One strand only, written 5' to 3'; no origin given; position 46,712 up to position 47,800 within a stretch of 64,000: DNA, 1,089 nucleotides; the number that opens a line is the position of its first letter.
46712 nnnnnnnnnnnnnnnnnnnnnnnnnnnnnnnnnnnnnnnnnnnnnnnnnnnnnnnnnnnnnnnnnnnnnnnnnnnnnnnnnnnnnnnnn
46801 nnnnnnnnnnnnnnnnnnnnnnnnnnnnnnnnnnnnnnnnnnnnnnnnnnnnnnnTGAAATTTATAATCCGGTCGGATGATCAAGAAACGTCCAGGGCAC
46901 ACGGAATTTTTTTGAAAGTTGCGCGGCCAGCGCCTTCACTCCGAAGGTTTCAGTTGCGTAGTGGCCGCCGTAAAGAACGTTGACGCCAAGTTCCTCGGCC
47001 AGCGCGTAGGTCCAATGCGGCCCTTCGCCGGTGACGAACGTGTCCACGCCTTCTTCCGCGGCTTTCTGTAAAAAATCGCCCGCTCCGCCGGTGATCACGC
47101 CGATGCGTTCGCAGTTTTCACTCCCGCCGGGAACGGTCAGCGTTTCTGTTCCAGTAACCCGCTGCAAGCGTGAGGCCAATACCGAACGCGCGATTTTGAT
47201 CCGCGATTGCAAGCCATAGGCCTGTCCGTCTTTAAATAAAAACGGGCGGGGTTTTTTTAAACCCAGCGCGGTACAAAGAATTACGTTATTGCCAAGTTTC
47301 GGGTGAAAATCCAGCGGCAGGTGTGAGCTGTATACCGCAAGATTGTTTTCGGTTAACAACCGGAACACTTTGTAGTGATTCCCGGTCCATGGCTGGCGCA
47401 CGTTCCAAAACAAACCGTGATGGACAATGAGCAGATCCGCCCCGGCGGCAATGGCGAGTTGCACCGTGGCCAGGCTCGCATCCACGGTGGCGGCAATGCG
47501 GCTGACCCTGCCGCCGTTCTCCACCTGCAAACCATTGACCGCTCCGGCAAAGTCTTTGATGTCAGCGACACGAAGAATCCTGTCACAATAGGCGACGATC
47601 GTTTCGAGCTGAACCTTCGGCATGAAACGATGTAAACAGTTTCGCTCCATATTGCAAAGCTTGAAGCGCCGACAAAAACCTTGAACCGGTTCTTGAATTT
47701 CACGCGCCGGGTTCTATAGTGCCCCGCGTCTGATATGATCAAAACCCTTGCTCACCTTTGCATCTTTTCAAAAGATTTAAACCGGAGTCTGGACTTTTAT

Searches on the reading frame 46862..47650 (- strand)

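Call 4: search_protein_families(library=pfam, proteins=[window:46862-47650:-], max_evalue=0.01)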
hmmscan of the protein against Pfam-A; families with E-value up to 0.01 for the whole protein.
window:46862-47650:- (262 aa): 1 family
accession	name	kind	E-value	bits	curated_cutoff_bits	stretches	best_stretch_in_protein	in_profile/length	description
PF01784.24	DUF34_NIF3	-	2.7e-53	181.7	23.4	1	14-257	2-251/256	Duf34/NIF3 (NGG1p interacting factor 3)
